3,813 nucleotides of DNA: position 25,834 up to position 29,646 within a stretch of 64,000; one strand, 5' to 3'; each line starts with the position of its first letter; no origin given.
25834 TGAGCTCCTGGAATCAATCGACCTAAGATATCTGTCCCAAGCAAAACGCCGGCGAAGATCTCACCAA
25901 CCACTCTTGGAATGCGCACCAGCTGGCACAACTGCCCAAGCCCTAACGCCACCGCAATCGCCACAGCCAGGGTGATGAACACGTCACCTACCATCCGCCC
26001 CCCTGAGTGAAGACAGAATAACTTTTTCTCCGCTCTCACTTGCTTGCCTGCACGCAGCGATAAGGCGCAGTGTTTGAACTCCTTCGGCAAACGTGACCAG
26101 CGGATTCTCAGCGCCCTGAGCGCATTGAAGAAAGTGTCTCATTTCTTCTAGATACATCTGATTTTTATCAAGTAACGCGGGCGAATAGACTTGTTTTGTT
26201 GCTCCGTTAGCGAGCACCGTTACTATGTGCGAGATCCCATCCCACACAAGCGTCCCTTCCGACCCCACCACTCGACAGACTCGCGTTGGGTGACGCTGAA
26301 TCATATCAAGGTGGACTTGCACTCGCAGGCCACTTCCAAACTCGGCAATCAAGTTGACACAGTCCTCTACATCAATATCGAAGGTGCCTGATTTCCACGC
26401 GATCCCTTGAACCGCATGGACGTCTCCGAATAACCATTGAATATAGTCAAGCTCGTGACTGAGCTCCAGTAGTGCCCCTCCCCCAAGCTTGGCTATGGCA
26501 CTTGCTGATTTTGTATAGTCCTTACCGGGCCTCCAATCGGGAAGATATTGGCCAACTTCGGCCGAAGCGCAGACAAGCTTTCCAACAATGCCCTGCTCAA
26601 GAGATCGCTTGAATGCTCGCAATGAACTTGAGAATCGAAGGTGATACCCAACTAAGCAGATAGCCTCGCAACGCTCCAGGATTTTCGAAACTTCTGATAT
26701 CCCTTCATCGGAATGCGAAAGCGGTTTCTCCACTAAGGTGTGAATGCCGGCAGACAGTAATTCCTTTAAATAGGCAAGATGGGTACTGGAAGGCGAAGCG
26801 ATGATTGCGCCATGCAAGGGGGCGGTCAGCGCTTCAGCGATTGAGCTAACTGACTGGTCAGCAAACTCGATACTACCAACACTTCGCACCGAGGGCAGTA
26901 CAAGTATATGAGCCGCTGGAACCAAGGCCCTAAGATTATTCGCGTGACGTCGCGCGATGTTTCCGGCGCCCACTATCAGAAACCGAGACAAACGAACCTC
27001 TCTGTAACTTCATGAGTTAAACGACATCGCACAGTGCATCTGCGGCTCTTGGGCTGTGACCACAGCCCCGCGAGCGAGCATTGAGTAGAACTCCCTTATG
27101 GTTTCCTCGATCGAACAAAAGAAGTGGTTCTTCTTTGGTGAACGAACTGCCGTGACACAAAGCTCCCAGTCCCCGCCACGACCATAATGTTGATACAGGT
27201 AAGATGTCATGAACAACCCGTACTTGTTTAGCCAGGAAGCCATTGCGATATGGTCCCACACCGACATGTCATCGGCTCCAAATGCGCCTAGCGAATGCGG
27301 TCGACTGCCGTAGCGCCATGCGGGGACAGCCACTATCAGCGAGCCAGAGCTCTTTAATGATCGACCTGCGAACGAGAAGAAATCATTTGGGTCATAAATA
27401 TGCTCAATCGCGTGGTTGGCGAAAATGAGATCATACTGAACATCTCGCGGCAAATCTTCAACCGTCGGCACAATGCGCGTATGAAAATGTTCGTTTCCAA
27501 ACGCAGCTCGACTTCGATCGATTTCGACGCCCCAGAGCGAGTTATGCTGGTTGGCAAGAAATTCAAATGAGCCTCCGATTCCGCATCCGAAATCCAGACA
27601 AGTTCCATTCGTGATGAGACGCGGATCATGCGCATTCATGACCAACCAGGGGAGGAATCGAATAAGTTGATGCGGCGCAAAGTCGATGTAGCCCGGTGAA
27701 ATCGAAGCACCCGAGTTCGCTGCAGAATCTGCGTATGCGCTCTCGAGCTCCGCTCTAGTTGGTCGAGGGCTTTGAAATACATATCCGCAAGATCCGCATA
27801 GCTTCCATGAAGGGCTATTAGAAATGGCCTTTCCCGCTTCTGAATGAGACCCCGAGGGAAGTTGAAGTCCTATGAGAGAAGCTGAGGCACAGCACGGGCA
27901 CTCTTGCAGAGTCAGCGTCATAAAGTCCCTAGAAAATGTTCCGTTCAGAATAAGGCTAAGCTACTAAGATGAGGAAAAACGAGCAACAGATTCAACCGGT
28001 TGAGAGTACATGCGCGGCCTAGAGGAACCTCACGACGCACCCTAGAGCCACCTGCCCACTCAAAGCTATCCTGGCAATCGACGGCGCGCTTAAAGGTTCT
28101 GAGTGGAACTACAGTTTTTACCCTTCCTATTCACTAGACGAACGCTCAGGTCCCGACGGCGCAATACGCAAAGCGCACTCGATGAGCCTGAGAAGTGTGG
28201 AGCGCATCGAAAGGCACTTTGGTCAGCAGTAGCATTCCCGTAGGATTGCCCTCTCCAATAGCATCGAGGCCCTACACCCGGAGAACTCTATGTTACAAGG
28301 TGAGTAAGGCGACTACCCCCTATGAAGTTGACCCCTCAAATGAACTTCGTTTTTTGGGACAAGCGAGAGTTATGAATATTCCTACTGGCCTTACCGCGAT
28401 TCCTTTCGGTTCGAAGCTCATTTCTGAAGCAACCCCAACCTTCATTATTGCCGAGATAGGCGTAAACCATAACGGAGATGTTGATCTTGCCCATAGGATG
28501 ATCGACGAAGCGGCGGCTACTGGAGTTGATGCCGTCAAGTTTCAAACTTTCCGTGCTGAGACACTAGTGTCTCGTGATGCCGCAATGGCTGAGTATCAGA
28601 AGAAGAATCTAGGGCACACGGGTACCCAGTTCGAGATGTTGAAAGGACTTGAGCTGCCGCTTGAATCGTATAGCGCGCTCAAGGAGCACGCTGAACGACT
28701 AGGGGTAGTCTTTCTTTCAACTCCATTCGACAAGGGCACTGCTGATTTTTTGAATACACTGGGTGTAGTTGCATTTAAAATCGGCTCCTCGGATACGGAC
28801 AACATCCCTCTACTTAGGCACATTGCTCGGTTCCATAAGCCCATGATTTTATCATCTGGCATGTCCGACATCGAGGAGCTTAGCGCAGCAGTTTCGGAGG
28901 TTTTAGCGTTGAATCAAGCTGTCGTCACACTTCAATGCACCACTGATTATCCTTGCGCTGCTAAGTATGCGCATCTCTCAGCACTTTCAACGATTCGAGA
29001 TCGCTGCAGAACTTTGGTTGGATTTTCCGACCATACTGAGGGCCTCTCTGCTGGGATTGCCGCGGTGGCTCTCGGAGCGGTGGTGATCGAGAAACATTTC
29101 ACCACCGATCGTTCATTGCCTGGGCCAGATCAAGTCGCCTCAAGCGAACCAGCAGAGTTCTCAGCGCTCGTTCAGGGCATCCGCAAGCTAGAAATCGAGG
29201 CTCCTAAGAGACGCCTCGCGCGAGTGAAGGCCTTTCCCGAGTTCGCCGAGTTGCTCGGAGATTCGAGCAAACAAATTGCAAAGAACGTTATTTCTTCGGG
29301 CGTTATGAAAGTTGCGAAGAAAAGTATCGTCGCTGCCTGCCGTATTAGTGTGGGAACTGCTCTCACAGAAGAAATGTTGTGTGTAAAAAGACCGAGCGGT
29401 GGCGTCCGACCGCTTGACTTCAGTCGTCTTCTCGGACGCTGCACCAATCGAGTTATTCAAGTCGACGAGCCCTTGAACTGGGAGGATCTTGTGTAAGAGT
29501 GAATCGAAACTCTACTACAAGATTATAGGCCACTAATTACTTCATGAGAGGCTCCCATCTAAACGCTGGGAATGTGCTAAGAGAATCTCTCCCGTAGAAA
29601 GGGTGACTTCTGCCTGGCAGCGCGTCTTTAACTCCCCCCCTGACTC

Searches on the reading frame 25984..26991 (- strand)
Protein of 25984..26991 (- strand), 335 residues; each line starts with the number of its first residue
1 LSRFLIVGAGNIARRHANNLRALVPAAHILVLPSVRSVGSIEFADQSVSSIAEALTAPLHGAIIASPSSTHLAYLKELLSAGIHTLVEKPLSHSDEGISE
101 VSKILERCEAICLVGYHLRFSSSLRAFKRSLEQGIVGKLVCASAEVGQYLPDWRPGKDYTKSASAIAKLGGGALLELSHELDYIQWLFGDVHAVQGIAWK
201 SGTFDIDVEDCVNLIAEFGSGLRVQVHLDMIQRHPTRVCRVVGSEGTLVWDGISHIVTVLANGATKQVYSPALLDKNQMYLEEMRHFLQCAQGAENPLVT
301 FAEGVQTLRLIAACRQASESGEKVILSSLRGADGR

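Call 51: search_protein_families(library=pfam, proteins=[window:25984-26991:-], max_evalue=0.001)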
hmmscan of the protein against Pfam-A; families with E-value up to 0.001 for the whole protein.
window:25984-26991:- (335 aa): 3 families
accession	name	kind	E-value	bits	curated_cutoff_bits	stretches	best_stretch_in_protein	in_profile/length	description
PF22725.1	GFO_IDH_MocA_C3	-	5.4e-17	62.4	27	1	125-248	2-123/124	GFO/IDH/MocA C-terminal domain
PF02894.22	GFO_IDH_MocA_C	-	9.3e-16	58.7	22.9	1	165-324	34-216/218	Oxidoreductase family, C-terminal alpha/beta domain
PF01408.29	GFO_IDH_MocA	-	3.5e-14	54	24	1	3-116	2-120/120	Oxidoreductase family, NAD-binding Rossmann fold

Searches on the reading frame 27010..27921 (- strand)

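Call 51: search_protein_families(library=pfam, proteins=[window:27010-27921:-], max_evalue=0.001)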
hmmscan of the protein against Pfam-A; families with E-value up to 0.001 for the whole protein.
window:27010-27921:- (303 aa): 5 families
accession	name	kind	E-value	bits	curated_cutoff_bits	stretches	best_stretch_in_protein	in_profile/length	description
PF13489.12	Methyltransf_23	-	2.2e-12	47.4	27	1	100-236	18-159/164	Methyltransferase domain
PF08241.18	Methyltransf_11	-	7.8e-12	46.1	21.2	1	109-197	1-95/95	Methyltransferase domain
PF08242.18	Methyltransf_12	-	5.7e-09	37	30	1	109-194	1-97/98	Methyltransferase domain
PF13649.12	Methyltransf_25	-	6.8e-07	30.3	27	1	109-193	2-97/97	Methyltransferase domain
PF13847.12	Methyltransf_31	-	0.00022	21.4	27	0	106-199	5-111/145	Methyltransferase domain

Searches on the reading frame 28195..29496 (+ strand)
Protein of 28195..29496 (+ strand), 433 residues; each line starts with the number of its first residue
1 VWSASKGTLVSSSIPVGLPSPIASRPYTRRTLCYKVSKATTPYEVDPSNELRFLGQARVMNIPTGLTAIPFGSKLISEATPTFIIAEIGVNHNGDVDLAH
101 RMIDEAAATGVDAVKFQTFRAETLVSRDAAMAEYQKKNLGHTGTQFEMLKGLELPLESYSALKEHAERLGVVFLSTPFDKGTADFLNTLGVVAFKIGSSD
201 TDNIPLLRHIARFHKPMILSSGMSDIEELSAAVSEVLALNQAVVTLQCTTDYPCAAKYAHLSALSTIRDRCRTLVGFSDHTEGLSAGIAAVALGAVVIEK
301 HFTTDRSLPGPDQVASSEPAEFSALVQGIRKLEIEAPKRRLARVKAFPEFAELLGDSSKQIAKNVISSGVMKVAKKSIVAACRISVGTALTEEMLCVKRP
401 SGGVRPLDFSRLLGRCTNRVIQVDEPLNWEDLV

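Call 50: search_protein_families(library=pfam, proteins=[window:28195-29496:+], max_evalue=0.001)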
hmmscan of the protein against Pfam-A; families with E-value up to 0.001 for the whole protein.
window:28195-29496:+ (433 aa): 2 families
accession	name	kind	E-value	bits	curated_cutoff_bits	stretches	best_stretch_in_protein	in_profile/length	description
PF03102.20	NeuB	-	8.6e-82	274.6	22.1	1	102-334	1-234/241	NeuB family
PF08666.17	SAF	-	2.3e-05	25.3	21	1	377-433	3-63/63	SAF domain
